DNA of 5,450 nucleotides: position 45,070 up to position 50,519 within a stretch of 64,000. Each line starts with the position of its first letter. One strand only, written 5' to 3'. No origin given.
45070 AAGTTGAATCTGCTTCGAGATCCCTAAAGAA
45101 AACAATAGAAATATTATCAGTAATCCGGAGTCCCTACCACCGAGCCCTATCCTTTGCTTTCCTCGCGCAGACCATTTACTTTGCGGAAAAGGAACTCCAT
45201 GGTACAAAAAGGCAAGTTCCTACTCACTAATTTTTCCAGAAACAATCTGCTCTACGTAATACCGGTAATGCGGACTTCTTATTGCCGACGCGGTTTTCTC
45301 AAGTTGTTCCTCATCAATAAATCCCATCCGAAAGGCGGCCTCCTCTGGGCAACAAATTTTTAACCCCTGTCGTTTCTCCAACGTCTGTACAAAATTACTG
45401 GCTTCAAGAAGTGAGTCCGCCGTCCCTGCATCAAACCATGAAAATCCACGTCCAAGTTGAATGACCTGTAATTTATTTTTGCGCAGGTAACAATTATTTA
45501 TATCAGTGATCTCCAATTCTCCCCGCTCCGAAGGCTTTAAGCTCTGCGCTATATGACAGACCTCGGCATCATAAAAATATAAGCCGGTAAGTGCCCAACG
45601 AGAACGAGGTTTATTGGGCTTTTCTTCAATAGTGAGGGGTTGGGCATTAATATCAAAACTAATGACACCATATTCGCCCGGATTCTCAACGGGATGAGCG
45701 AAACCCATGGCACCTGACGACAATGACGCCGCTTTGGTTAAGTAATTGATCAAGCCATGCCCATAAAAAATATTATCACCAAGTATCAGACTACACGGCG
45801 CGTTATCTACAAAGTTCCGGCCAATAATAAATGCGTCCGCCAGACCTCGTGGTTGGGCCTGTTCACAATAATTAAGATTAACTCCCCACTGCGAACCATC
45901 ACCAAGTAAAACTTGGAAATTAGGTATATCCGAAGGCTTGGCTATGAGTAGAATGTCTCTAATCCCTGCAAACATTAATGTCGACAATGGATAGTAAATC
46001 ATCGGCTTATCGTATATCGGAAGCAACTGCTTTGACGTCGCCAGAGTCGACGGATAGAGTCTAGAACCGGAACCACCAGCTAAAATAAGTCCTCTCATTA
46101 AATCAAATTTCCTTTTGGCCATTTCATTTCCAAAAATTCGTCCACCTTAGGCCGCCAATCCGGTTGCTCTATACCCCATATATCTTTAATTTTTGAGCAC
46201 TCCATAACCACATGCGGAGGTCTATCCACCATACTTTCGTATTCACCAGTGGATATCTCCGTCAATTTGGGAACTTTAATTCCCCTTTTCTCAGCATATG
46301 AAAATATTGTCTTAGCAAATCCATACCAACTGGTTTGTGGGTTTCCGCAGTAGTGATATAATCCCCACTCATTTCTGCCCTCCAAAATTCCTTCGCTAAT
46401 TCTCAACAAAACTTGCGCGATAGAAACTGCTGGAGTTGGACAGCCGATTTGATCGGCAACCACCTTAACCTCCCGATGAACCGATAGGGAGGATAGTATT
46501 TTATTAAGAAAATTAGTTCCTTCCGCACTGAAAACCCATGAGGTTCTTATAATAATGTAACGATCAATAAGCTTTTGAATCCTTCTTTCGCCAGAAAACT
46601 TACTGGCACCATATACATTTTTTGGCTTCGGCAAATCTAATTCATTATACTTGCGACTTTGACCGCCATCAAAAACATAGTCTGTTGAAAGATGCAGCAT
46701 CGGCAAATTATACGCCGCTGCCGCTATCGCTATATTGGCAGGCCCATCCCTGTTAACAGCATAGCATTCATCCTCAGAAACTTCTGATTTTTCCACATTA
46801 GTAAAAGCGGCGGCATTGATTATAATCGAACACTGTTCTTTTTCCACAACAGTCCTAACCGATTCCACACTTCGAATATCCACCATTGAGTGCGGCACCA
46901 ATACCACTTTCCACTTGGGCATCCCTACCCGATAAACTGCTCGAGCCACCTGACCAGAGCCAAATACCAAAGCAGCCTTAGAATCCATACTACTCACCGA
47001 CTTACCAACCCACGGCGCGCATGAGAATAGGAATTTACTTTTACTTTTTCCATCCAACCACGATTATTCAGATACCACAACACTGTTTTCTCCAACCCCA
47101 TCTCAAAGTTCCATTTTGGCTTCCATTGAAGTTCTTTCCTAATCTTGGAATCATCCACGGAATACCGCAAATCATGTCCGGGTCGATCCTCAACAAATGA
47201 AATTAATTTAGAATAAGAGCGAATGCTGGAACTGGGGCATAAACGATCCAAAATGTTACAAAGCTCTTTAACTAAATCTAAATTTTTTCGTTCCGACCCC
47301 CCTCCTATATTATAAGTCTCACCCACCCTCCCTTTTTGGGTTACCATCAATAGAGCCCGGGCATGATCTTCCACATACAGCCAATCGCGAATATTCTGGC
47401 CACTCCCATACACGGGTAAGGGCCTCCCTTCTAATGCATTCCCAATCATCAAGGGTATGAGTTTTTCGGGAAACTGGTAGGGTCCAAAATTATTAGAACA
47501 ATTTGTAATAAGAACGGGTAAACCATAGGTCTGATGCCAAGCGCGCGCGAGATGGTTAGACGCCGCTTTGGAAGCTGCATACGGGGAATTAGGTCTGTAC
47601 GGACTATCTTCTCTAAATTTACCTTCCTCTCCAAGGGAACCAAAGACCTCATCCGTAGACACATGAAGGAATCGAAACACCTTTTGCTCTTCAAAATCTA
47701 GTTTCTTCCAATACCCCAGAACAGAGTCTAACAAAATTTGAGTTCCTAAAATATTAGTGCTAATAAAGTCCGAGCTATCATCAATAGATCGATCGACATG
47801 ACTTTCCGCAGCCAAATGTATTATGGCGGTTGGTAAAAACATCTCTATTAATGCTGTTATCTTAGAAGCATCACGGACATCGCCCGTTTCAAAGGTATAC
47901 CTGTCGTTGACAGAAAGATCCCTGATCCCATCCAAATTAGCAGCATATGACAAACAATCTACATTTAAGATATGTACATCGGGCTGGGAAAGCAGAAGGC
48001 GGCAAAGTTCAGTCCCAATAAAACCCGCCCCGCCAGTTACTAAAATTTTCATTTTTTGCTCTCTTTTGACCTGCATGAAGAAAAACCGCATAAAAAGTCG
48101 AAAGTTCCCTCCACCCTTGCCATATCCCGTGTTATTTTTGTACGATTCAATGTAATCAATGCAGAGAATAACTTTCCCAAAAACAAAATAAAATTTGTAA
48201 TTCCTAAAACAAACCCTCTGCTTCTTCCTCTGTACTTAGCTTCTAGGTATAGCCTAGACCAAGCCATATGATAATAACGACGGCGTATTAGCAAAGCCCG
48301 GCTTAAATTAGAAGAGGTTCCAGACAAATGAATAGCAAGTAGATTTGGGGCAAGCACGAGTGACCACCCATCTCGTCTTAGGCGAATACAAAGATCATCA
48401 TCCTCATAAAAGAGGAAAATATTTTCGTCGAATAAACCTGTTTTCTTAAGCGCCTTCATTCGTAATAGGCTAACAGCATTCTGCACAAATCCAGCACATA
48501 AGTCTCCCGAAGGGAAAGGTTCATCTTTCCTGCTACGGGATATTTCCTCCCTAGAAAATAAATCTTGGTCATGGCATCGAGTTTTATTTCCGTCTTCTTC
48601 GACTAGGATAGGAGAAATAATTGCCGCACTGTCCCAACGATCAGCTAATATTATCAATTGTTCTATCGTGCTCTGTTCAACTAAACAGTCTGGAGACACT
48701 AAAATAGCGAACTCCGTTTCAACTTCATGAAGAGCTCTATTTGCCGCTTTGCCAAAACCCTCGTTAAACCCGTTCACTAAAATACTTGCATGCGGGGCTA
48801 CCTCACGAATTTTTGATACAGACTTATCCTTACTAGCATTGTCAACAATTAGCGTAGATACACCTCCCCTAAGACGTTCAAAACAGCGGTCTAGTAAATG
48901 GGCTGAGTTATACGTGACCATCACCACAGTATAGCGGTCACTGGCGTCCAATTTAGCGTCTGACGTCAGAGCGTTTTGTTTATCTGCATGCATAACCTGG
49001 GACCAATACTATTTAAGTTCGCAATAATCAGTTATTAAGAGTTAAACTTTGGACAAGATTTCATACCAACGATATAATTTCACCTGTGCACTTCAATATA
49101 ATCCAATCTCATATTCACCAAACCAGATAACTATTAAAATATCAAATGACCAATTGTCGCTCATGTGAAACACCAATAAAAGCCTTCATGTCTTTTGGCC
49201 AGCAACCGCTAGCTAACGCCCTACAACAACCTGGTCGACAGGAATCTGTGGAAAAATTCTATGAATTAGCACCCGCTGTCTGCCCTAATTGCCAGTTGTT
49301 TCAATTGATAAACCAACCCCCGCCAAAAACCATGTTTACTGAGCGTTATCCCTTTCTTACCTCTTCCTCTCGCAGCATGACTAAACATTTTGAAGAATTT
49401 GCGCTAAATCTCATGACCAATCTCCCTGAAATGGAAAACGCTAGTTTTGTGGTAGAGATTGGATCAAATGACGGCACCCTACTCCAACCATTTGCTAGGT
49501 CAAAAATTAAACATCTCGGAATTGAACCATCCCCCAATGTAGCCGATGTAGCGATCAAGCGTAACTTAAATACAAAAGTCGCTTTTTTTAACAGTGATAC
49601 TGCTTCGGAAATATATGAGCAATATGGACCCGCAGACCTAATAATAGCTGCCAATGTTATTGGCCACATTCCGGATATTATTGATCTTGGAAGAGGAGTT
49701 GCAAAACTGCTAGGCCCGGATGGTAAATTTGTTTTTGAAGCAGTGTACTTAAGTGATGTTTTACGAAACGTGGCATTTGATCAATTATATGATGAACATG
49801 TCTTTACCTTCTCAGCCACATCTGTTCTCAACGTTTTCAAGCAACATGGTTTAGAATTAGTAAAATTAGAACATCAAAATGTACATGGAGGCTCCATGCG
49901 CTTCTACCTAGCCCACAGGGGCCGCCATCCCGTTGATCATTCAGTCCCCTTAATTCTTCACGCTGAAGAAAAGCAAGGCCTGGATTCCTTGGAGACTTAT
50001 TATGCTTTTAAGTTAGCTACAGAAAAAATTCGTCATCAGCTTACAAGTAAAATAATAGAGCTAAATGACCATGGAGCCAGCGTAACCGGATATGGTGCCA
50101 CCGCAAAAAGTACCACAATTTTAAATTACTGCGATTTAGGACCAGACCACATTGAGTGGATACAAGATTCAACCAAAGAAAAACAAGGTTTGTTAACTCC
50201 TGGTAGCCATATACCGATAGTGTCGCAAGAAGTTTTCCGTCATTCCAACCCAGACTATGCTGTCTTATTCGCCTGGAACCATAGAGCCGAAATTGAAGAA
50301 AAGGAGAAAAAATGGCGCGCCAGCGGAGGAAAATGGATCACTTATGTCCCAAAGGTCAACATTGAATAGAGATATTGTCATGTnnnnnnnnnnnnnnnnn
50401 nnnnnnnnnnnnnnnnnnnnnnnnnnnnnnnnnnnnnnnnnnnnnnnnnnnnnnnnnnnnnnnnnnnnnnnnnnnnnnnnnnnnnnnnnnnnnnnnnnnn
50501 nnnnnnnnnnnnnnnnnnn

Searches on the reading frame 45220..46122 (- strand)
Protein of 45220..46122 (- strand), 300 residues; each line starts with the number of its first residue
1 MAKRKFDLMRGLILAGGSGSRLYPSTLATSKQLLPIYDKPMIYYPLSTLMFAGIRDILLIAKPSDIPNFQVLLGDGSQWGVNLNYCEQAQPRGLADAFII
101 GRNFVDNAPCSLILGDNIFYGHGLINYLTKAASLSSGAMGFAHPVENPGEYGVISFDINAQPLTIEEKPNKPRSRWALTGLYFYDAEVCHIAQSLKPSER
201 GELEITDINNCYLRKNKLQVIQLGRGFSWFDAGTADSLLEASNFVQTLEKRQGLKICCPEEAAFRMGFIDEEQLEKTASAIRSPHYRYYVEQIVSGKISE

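Call 69: search_protein_families(library=pfam, proteins=[window:45220-46122:-], max_evalue=0.00001)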
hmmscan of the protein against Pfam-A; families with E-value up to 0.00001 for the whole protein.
window:45220-46122:- (300 aa): 2 families
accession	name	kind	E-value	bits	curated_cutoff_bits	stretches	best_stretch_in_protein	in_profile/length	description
PF00483.29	NTP_transferase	-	1.1e-63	215.5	21.2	1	11-246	2-243/245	Nucleotidyl transferase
PF12804.13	NTP_transf_3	-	5.1e-09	36.9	27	1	11-143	1-122/160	MobA-like NTP transferase domain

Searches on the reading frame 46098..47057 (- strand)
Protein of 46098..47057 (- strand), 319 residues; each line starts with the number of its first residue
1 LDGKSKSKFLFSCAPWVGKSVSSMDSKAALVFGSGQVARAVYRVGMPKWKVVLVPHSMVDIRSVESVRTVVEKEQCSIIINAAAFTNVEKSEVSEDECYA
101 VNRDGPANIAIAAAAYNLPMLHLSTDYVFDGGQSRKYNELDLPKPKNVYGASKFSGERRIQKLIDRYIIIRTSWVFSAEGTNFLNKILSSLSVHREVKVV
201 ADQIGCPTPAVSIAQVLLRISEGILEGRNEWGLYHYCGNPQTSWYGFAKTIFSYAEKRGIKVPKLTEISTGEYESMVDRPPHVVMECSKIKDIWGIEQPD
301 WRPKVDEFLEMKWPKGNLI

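Call 69: search_protein_families(library=pfam, proteins=[window:46098-47057:-], max_evalue=0.00001)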
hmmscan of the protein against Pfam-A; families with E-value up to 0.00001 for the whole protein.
window:46098-47057:- (319 aa): 5 families
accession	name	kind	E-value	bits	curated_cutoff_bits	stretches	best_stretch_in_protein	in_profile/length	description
PF04321.23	RmlD_sub_bind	-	1.2e-80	271.1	27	1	31-310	5-283/287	RmlD substrate binding domain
PF01370.27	Epimerase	-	8.9e-14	51.9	20.9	1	58-190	47-188/240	NAD dependent epimerase/dehydratase family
PF16363.11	GDP_Man_Dehyd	-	2.5e-08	34.2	27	1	59-170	59-174/332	GDP-mannose 4,6 dehydratase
PF02719.21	Polysacc_synt_2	-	3.1e-06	27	20.2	0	56-163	58-152/293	Polysaccharide biosynthesis protein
PF07993.18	NAD_binding_4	-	9.4e-06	25.4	20.1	0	74-181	87-213/258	Male sterility protein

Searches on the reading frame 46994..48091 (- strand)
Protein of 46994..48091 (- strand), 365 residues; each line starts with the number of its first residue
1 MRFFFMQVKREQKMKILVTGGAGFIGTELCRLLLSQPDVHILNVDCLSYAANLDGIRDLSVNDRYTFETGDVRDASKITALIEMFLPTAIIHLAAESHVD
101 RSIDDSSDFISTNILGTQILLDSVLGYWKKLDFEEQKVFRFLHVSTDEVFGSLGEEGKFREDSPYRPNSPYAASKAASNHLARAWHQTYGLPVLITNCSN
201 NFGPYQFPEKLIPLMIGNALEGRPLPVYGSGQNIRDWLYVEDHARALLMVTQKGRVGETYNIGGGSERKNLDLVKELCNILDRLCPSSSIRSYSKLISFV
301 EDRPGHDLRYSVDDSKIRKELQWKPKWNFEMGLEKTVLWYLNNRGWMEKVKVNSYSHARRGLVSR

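Call 69: search_protein_families(library=pfam, proteins=[window:46994-48091:-], max_evalue=0.00001)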
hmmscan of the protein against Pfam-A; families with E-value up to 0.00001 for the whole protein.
window:46994-48091:- (365 aa): 7 families
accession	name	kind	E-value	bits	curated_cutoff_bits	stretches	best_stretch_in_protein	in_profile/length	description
PF16363.11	GDP_Man_Dehyd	-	1.4e-83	281.6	27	1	17-336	1-332/332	GDP-mannose 4,6 dehydratase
PF01370.27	Epimerase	-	7.1e-67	225.8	20.9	1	16-263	1-240/240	NAD dependent epimerase/dehydratase family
PF02719.21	Polysacc_synt_2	-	2e-13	50.6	20.2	1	16-147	1-129/293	Polysaccharide biosynthesis protein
PF01073.25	3Beta_HSD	-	3.5e-13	49.6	22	1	17-249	1-227/280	3-beta hydroxysteroid dehydrogenase/isomerase family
PF04321.23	RmlD_sub_bind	-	3.9e-13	49.6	27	1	14-184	1-138/287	RmlD substrate binding domain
PF07993.18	NAD_binding_4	-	2.3e-08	33.9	20.1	0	89-200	91-206/258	Male sterility protein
PF00106.31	adh_short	-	9.7e-06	25.6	26.6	0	16-83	3-69/195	short chain dehydrogenase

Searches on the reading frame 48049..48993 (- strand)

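Call 69: search_protein_families(library=pfam, proteins=[window:48049-48993:-], max_evalue=0.00001)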
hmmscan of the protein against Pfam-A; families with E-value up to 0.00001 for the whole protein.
window:48049-48993:- (314 aa): 2 families
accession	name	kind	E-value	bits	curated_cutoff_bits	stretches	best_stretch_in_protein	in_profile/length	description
PF00535.33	Glycos_transf_2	-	4.5e-16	59.7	23.3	1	22-169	1-151/168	Glycosyl transferase family 2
PF13641.12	Glyco_tranf_2_3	-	8.9e-10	39.4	27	1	21-232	3-221/230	Glycosyltransferase like family 2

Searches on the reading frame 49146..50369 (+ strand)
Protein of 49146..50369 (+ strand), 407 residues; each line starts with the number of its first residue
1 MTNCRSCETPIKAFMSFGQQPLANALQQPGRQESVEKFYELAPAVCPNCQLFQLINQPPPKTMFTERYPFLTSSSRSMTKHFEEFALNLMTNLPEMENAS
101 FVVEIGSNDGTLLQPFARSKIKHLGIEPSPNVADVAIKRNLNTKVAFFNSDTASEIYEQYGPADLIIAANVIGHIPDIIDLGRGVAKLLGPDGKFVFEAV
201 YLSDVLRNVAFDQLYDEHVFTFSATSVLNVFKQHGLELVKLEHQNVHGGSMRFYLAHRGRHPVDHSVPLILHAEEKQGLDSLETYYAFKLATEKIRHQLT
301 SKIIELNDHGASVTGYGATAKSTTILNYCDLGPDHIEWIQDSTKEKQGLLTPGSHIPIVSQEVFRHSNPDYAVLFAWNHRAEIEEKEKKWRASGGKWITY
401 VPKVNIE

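Call 69: search_protein_families(library=pfam, proteins=[window:49146-50369:+], max_evalue=0.00001)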
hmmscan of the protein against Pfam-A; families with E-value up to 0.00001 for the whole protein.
window:49146-50369:+ (407 aa): 6 families
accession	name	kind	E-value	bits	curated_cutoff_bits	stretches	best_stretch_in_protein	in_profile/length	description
PF08484.17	Methyltransf_14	-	3.9e-52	176.7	23.5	1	246-402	2-160/160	C-methyltransferase C-terminal domain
PF13489.12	Methyltransf_23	-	3.7e-17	63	27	1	83-240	7-163/164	Methyltransferase domain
PF08421.16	Methyltransf_13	-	2e-15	57.1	31.3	1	4-64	1-62/62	Putative zinc binding domain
PF08242.18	Methyltransf_12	-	2.1e-10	41.6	30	1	103-195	1-98/98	Methyltransferase domain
PF13649.12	Methyltransf_25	-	6.9e-06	27.1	27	0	102-193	1-97/97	Methyltransferase domain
PF08241.18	Methyltransf_11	-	7.4e-06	27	21.2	0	104-197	2-95/95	Methyltransferase domain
